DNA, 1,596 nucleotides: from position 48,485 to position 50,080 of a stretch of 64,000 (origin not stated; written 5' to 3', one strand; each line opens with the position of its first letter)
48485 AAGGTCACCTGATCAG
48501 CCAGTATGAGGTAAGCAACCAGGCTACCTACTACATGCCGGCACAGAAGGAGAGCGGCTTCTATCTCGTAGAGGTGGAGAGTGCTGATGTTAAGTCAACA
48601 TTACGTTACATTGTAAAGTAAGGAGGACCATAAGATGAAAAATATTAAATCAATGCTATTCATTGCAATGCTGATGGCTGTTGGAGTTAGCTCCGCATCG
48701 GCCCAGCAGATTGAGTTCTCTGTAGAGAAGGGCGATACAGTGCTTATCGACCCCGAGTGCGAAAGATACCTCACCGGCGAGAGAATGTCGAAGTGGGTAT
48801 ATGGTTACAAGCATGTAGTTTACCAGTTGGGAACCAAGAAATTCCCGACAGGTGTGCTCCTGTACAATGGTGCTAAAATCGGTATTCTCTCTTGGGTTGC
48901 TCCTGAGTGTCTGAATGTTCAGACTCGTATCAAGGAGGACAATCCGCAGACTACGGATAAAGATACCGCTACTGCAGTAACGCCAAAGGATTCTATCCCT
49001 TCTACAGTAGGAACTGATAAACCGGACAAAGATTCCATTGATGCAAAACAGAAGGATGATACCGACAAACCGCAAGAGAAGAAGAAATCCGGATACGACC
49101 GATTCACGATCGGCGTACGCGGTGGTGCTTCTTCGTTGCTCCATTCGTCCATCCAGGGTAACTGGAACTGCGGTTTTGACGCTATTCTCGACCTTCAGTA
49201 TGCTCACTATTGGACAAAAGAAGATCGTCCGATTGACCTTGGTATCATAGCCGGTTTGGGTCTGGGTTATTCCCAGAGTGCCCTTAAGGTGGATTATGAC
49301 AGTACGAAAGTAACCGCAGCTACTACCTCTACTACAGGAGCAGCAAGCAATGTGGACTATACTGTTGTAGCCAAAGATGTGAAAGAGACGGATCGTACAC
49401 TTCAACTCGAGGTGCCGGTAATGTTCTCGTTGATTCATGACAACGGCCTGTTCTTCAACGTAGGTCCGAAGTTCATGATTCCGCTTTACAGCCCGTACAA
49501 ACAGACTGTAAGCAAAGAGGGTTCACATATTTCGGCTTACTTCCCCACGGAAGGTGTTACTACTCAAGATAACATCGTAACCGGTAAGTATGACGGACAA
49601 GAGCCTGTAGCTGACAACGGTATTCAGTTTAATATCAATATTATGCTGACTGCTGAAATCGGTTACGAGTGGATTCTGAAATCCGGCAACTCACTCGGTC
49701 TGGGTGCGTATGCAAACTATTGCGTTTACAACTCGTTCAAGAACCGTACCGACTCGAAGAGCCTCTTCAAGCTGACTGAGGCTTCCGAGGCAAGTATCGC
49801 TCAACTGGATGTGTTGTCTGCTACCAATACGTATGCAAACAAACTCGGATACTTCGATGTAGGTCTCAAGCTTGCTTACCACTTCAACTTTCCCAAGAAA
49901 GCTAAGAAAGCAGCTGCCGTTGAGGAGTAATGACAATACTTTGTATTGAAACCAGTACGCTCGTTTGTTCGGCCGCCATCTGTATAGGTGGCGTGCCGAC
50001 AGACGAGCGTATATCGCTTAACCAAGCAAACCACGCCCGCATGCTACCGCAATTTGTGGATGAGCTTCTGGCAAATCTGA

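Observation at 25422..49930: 24.5-kb same-strand locus of module-sharing giant secreted proteins with dedicated beta-barrels, running into tsaB and porW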

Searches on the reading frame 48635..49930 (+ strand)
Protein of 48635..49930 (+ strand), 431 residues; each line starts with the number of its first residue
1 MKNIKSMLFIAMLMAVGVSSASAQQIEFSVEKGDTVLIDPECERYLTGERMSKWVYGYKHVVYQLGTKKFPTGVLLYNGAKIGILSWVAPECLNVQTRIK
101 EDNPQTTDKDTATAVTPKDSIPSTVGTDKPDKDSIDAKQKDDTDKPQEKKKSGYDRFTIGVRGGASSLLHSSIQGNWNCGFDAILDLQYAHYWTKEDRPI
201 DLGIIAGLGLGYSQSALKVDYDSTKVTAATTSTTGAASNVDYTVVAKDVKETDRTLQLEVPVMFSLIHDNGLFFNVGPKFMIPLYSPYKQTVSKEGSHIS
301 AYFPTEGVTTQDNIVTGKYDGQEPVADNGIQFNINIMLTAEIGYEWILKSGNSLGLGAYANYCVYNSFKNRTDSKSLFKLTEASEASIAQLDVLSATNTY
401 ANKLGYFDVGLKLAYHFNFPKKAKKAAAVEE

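Call 4: search_protein_families(library=pfam, proteins=[window:48635-49930:+], max_evalue=0.1)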
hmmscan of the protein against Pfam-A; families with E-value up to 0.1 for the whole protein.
window:48635-49930:+ (431 aa): 0 families

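Call 5: search_protein_families(library=ncbifam, proteins=[window:48635-49930:+], max_evalue=0.1)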
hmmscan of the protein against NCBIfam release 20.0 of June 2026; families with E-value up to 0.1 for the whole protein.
window:48635-49930:+ (431 aa): 0 families

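Call 7: find_encoding_contigs(protein=window:48635-49930:+, flank=10000, max_places=6)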
Protein window:48635-49930:+ (431 aa): 3 contigs read that carry it; 2 places shown.
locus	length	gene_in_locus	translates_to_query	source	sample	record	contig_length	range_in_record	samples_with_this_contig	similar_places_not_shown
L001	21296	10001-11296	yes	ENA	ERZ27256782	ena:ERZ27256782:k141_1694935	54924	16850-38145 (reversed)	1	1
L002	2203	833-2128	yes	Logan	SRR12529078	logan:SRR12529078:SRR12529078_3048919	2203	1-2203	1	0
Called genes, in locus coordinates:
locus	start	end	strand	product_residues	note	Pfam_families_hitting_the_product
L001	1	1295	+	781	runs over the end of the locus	-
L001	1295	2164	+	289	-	-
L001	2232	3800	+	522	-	-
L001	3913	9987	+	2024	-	-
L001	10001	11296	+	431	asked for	-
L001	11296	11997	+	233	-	PF00814:TsaD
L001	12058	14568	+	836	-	PF00515:TPR_1 (faint), PF07719:TPR_2 (faint), PF13174:TPR_6 (faint), PF13181:TPR_8 (faint), PF13176:TPR_7 (faint), PF13374:TPR_10 (faint), PF13424:TPR_12 (weak)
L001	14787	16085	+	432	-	PF00919:UPF0004, PF04055:Radical_SAM, PF01938:TRAM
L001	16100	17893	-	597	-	PF02518:HATPase_c (weak), PF13589:HATPase_c_3, PF01119:DNA_mis_repair, PF08676:MutL_C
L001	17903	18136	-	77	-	-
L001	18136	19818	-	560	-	PF13431:TPR_17 (faint), PF13176:TPR_7 (faint), PF00515:TPR_1, PF07719:TPR_2, PF13181:TPR_8 (weak), PF13424:TPR_12 (faint), PF13432:TPR_16 (weak), PF14559:TPR_19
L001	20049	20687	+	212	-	-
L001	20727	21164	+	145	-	-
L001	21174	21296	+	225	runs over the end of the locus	PF02666:PS_Dcarbxylase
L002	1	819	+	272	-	?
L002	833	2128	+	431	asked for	-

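Call 9: search_solved_structures(query=window:48635-49930:+, max_evalue=1)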
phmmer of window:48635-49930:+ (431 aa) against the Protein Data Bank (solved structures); distinct sequences matched with E-value up to 1: 1.
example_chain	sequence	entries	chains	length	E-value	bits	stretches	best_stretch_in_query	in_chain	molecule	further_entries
8r2c_A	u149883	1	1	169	0.57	12.1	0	335-372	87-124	von willebrand factor type A (VWA) domain was originally protein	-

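Call 13: find_homologous_proteins(query=window:48635-49930:+, max_evalue=0.001)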
Query window:48635-49930:+ (431 aa): 1033 proteins with E <= 0.001 among 8000 candidates; the best 120 are listed.
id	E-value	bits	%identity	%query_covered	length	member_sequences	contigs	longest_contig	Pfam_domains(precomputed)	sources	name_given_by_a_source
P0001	1.7e-287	971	100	100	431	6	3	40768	-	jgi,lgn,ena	jgi:hypothetical protein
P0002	1.1e-151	524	56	98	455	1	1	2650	-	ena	-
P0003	4.6e-151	521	57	98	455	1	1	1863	-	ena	-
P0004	6.9e-151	521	69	66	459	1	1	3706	-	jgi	jgi:hypothetical protein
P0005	7.7e-151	521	56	98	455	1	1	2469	-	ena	-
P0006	8.2e-151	521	55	98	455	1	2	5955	-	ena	-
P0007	8.7e-151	520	56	98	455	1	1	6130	-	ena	-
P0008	1.4e-150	520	56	98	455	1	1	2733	-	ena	-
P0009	1.7e-150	520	56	98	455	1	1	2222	-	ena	-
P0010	6.2e-150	518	56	98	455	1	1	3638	-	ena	-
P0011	7.1e-150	517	52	22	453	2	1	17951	-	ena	-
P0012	9.7e-150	517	56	98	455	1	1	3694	-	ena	-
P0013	1.7e-149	516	57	93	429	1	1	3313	-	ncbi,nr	ncbi:MAG: hypothetical protein IKQ50_04285, partial [Paludibacteraceae bacterium]|nr:hypothetical pr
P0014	1.9e-148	513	57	98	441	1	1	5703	-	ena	-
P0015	1.2e-147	510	70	65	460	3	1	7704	-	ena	-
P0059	2.0e-145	503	51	22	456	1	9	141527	-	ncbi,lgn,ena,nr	ncbi:MAG: hypothetical protein IKG86_02030 [Paludibacteraceae bacterium]|nr:hypothetical protein [Pa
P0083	6.7e-145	501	54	98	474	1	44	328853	-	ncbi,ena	-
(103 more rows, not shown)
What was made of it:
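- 48635..49930 (+): H: 431-aa OM protein with a small N-terminal beta domain (nt 48731-48925), a disordered linker and a C-terminal 8-10-strand barrel (nt 49094-49894). More than 1000 homologues (call 13).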

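Call 14: find_encoding_contigs(protein=P0083, flank=10000, max_places=2)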
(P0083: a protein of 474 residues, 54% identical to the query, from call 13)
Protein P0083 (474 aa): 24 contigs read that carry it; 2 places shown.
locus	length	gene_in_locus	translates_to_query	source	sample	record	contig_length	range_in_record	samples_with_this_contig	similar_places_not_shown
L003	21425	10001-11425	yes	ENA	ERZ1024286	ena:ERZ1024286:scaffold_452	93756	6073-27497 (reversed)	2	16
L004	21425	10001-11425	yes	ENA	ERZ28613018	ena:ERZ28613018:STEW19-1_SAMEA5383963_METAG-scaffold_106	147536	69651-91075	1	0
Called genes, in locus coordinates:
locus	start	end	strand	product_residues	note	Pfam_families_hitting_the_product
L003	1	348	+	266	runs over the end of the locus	-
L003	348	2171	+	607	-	-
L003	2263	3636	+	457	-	-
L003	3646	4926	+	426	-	-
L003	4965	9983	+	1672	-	-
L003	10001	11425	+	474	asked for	-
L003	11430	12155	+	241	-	PF00814:TsaD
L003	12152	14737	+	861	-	PF13174:TPR_6 (faint), PF00515:TPR_1 (faint), PF13432:TPR_16 (faint), PF07719:TPR_2 (faint), PF13428:TPR_14 (faint), PF13181:TPR_8 (faint), PF13176:TPR_7 (faint), PF13424:TPR_12 (weak)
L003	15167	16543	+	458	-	PF00919:UPF0004, PF04055:Radical_SAM, PF01938:TRAM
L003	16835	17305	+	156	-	PF03449:GreA_GreB_N, PF01272:GreA_GreB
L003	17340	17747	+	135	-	PF11969:DcpS_C, PF01230:HIT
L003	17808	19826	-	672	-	PF05649:Peptidase_M13_N, PF01431:Peptidase_M13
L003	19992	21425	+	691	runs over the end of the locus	PF02922:CBM_48, PF00128:Alpha-amylase, PF02806:Alpha-amylase_C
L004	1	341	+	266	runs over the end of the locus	-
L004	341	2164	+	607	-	-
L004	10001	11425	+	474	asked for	-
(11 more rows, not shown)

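Call 15: find_encoding_contigs(protein=P0059, flank=10000, max_places=2)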
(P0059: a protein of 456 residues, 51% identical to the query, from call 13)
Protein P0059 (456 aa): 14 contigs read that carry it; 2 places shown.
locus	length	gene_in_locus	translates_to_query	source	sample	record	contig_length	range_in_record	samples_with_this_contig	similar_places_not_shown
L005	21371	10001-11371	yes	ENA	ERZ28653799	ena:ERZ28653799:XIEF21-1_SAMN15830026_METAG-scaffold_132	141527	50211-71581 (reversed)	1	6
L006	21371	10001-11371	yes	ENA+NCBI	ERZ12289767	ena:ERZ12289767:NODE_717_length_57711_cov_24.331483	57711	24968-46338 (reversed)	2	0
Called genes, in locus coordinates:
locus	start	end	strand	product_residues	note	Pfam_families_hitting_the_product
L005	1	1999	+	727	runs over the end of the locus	-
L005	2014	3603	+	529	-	-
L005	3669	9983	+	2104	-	-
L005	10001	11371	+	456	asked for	-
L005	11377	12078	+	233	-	PF00814:TsaD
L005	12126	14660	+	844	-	PF13428:TPR_14 (faint), PF13432:TPR_16 (faint), PF14559:TPR_19 (faint), PF00515:TPR_1 (faint), PF09976:TPR_21 (faint), PF07719:TPR_2 (weak), PF13181:TPR_8 (weak), PF13424:TPR_12 (weak), +3 more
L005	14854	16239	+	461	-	PF00919:UPF0004, PF04055:Radical_SAM, PF01938:TRAM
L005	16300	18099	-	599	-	PF02518:HATPase_c (weak), PF13589:HATPase_c_3, PF01119:DNA_mis_repair, PF08676:MutL_C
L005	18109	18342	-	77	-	-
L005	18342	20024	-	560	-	PF13176:TPR_7 (faint), PF00515:TPR_1, PF07719:TPR_2 (weak), PF13181:TPR_8 (weak), PF13424:TPR_12 (weak), PF13432:TPR_16 (weak), PF14559:TPR_19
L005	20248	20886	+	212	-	PF00156:Pribosyltran (weak)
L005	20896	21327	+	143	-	-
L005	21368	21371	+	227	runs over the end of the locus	PF02666:PS_Dcarbxylase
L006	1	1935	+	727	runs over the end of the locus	-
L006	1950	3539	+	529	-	-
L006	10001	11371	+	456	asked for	-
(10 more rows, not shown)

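Call 18: find_related_loci(query=A1, collection=genome_contigs, flank=10000)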
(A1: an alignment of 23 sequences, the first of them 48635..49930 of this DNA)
Query A1 (431 aa) in genome_contigs; peptide patterns used: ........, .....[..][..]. (x = any residue, [..] = any of these).
205 stretches matched a pattern; 136 encode a relative of the query (tblastn E <= 1e-3); the best 80 are kept; 80 distinct loci.
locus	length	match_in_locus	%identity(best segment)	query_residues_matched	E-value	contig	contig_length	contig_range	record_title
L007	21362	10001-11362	54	1-424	1e-156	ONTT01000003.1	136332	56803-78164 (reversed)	uncultured Bacteroidales bacterium isolate RUG631 genome assembly, contig: scaffold_65, whole genome shotgun sequence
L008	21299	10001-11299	56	1-424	3e-158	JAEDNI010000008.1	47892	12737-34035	MAG: Paludibacteraceae bacterium isolate MAG288 NODE_283_length_47892_cov_11.274934, whole genome shotgun sequence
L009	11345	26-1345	54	1-425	3e-149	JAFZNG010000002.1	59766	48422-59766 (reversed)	MAG: Paludibacteraceae bacterium isolate RGIG7921 Water_buffalos_Reticulum.Co__c214991, whole genome shotgun sequence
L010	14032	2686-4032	52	1-422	3e-144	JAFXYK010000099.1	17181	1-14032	MAG: Paludibacteraceae bacterium isolate RGIG6859 Sheep_Rumen-4__c1513756, whole genome shotgun sequence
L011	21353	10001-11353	52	1-422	5e-144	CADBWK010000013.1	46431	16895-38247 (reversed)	MAG: uncultured Bacteroidales bacterium isolate RUG14367 genome assembly, contig: RUG14367_asm_13, whole genome shotgun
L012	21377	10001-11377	51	1-424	3e-143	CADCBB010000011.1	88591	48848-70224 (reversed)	MAG: uncultured Bacteroidales bacterium isolate RUG14487 genome assembly, contig: RUG14487_asm_11, whole genome shotgun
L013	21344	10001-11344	52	1-424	5e-142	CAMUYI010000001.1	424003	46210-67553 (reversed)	MAG TPA_asm: uncultured Bacteroidales bacterium isolate SRR8387720_bin.43_metaWRAP_v1.3_MAG genome assembly, contig: ERZ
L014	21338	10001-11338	52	1-422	5e-142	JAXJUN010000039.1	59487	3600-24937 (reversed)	MAG: Paludibacteraceae bacterium isolate DOME_MAG_5269 5269_C0326_k141_1103395, whole genome shotgun sequence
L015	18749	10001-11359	52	1-422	1e-141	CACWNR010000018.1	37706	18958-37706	MAG: uncultured Bacteroidales bacterium isolate RUG10750 genome assembly, contig: RUG10750_asm_18, whole genome shotgun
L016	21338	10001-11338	52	1-422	1e-141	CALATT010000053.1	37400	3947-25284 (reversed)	MAG TPA_asm: uncultured Bacteroidales bacterium isolate SRR6425815_bin.20_CONCOCT_v1.1_MAG genome assembly, contig: ERZ1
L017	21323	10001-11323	52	1-425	5e-138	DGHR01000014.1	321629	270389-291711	MAG TPA_asm: Bacteroidales bacterium UBA3843 UBA3843_contig_953, whole genome shotgun sequence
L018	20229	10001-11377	52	1-430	3e-135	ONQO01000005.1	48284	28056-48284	uncultured Bacteroidales bacterium isolate RUG552 genome assembly, contig: scaffold_195, whole genome shotgun sequence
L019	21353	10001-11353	53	1-430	3e-132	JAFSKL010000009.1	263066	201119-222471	MAG: Paludibacteraceae bacterium isolate RGIG3224 Goat_Reticulum-2__c402, whole genome shotgun sequence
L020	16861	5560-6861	51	1-419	1e-131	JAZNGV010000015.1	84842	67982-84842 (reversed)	MAG: Paludibacteraceae bacterium isolate T1900044699_TS20190165.MAGScoT_cleanbin_000006 SGB_1792_k141_377592, whole geno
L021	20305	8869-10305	48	1-424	1e-129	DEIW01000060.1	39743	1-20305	MAG TPA_asm: Bacteroidales bacterium UBA2764 UBA2764_contig_9811, whole genome shotgun sequence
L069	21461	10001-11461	38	1-425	6e-89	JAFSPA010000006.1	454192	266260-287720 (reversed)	MAG: Paludibacteraceae bacterium isolate RGIG3343 Goat_Reticulum-6__c830, whole genome shotgun sequence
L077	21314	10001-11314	35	28-421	1e-74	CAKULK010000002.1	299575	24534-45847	MAG: uncultured Bacteroidales bacterium isolate REFINED_METABAT215_TOP10_CONTIGS_1500_ASSEMBLY_K77_MERGED__Hadza_PheChl_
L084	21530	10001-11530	46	1-422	1e-72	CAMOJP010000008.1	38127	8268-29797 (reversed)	MAG: uncultured Bacteroidales bacterium isolate SRR873603_bin.104_metaWRAP_v1.3_MAG genome assembly, contig: NODE_2096_l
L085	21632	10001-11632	42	5-421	2e-72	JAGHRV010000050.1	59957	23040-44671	MAG: Candidatus Colicola equi isolate E1_186 c_000001043174, whole genome shotgun sequence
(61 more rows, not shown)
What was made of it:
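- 48635..49930 (+): 136 species-level genomes encode a relative (call 18).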

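Call 30: predict_structure(alignment_id=A1)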
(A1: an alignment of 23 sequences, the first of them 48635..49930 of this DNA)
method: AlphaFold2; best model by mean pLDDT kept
length: 431 residues; sequences in the alignment: 23
mean_pLDDT: 54.6   pTM: 0.44
mean pLDDT of the five models: 54.6, 51.1, 49.5, 46.6, 44.9
residues with pLDDT >= 90: 32; 70-90: 81; 50-70: 81; < 50: 237
segments of 3 or more residues with pLDDT < 50: 1-27, 44-55, 67-71, 79-84, 99-150, 170-179, 216-250, 288-332, 367-380, 382-404, 424-431
pLDDT, mean of each block of 10 residues (from residue 1): 39 33 43 66 47 50 54 53 52 59 28 31 31 29 35 82 68 44 83 79 86 56 39 39 45 68 89 89 59 41 35 37 36 70 90 89 59 40 44 42 60 89 47 31
secondary structure, 60 per line:
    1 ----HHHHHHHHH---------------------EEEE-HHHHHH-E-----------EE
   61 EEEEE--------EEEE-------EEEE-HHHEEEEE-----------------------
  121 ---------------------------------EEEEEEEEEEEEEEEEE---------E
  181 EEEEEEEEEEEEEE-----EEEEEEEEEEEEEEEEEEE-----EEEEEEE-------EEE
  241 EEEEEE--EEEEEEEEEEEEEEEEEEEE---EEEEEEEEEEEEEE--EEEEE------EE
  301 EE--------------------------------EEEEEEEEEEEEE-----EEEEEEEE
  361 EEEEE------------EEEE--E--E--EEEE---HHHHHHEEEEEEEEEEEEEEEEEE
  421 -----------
elements in order: H5-13 E35-38 H40-45 E59-65 E74-77 E85-88 E93-97 E154-170 E180-194 E200-218 E224-230 E238-246 E249-268 E272-285 E288-292 E299-302 E335-347 E353-365 E378-381 E390-393 H397-402 E403-420
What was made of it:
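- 48635..49930 (+): In the model, barrel strands reach pLDDT 80-90 (call 30).
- The H model is low-confidence overall (pLDDT 54.6, call 30).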

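Call 34: fold_search(model_id=the predicted structure, library=pdb)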
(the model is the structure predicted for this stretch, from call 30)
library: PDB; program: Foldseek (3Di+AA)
matches with E <= 10: 678; with E <= 0.001: 6
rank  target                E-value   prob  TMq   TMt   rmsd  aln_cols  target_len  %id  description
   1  1k24                  4.0e-06  1.00  0.25  0.37   8.8       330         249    9  Crystal Structure of the OpcA Outer Membrane Adhesin/Invasin from Neisseria meningitidis (released 2002-03-27)
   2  2vdf                  2.6e-04  1.00  0.22  0.35  11.9       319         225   11  Structure of the OpcA adhesion from Neisseria meningitidis determined by crystallization from the cubic mesophase (released 2007-10-23)
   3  9nh1_A                3.0e-04  0.98  0.20  0.29  21.8       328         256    6  In situ cryo-EM structure of porin I of the Legionella Dot/Icm T4SS machine (released 2025-09-17)
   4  1p4t                  6.3e-04  1.00  0.22  0.48   9.1       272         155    6  Crystal structure of Neisserial surface protein A (NspA) (released 2003-07-22)
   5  3qq2_B                7.4e-04  0.98  0.22  0.32  19.6       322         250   11  Crystal Structure of the Beta Domain of the Bordetella Autotransporter Brka (released 2011-04-13)
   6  9a2m_MODEL_1_A        8.1e-04  1.00  0.22  0.27  12.3       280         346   10  Model of E. coli OmpA by in-cell photo-crosslinking MS and deep learning (released 2023-02-24)
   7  3dwn_A                1.1e-03  0.30  0.12  0.12  20.1       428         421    6  Crystal structure of the long-chain fatty acid transporter FadL mutant A77E/S100R (released 2008-12-16)
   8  9a34_MODEL_1_A        1.2e-03  0.84  0.17  0.21  24.6       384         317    8  Model of E. coli OmpT by in-cell photo-crosslinking MS and deep learning (released 2023-02-24)
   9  7xw0_B                1.2e-03  0.72  0.15  0.22  24.3       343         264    7  Crystal structure of pOmpT (released 2023-05-31)
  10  9nh1_C                1.4e-03  0.97  0.23  0.33  19.8       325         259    7  In situ cryo-EM structure of porin I of the Legionella Dot/Icm T4SS machine (released 2025-09-17)
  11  1qj9                  1.9e-03  1.00  0.21  0.46   9.1       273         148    8  CRYSTAL STRUCTURE OF THE OUTER MEMBRANE PROTEIN OMPX FROM ESCHERICHIA COLI (released 1999-10-06)
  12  3aeh_A                1.9e-03  0.99  0.24  0.33  20.3       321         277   10  Integral membrane domain of autotransporter Hbp (released 2010-07-07)
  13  2m06_MODEL_1_A        2.3e-03  1.00  0.21  0.47  11.4       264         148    9  NMR structure of OmpX in phopspholipid nanodiscs (released 2012-12-12)
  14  3qq2_C                2.4e-03  0.98  0.23  0.34  16.2       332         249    9  Crystal Structure of the Beta Domain of the Bordetella Autotransporter Brka (released 2011-04-13)
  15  9oqa                  3.1e-03  0.47  0.14  0.12  19.1       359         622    9  Cryo-EM structure of AaaA, a Pseudomonas Aeruginosa autotransporter (released 2025-08-13)
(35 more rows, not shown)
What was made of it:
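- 48635..49930 (+): Foldseek top hits are OpcA, NspA, OmpX, OmpW and OmpA-TM (call 34).
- The H model has confident long strands and resembles small OM barrels (calls 30, 34). Foldseek hits are to OmpX, OmpW and OmpA (call 34).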

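Call 75: search_protein_families(library=pfam, proteins=[L069:2110-2964:+, L084:2178-3032:+, P0083, L085:1123-2001:+, L077:9815-11314:+], max_evalue=1)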
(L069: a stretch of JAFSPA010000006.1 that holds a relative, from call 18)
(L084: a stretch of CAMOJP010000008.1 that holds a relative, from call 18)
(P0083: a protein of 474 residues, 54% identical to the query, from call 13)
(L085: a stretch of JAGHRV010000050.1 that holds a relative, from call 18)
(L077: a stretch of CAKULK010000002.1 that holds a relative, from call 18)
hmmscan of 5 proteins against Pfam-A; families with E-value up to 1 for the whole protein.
L069:2110-2964:+ (285 aa): 0 families

L084:2178-3032:+ (285 aa): 1 family
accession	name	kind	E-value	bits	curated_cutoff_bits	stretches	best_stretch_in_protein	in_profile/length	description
PF13505.12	OMP_b-brl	-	0.0022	18.6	28.7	1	11-131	3-96/175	Outer membrane protein beta-barrel domain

P0083 (474 aa): 0 families

L085:1123-2001:+ (293 aa): 1 family
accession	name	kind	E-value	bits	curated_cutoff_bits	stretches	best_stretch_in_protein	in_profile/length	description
PF13568.12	OMP_b-brl_2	-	1.5e-05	25.6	27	1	19-212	2-169/175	Outer membrane protein beta-barrel domain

L077:9815-11314:+ (500 aa): 3 families
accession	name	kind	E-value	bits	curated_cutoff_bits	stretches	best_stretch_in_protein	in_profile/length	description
PF15748.10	CCSAP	-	0.53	10.7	27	0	138-265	50-175/260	Centriole, cilia and spindle-associated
PF05760.17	IER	-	0.64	10.7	22.6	0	127-235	80-189/310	Immediate early response protein (IER)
PF03153.18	TFIIA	-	0.64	10.4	36.2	1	63-223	115-260/415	Transcription factor IIA, alpha/beta subunit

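Call 89: search_protein_representatives(alignment_id=A1)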
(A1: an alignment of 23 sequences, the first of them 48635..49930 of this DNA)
Query: 23 sequences, 462 profile positions. Proteins with E-value up to 0.001 (for the whole library): 468; up to 1e-10: 271; up to 1e-30: 108. The best 150 are listed.
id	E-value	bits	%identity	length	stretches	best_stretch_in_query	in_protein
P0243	1.1e-210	716.9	-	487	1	1-462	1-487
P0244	5.6e-199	678.3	-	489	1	1-462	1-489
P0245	1.8e-149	515.1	-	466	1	2-456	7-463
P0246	8.3e-139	479.9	-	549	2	39-454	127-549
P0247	5.4e-130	450.8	-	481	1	8-451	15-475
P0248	1.6e-129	449.2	-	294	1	1-269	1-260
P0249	5.2e-128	444.3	-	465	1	5-453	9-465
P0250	1.8e-118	412.8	-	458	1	1-454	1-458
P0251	2.8e-118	412.2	-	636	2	167-454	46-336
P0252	3.2e-118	412.0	-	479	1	1-453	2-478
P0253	6.2e-118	411.1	-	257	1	201-453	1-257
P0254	1.6e-117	409.7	-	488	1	34-453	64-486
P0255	1.9e-117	409.5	-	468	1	5-456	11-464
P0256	2.0e-117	409.4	-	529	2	121-453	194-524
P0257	1.1e-115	403.7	-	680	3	158-451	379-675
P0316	5.0e-64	233.4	-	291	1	181-450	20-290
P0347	4.8e-33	131.2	-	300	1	197-449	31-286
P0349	4.4e-32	128.0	-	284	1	197-452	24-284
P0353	1.9e-29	119.4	-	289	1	197-453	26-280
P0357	1.4e-28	116.5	-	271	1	220-451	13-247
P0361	2.3e-27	112.5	-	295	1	225-453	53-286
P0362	2.4e-27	112.4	-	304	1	196-450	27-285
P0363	2.4e-27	112.4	-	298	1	239-457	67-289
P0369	2.2e-26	109.2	-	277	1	198-449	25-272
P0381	4.0e-23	98.5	-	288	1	196-454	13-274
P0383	8.6e-23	97.4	-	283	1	218-450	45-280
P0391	1.5e-21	93.4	-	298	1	190-446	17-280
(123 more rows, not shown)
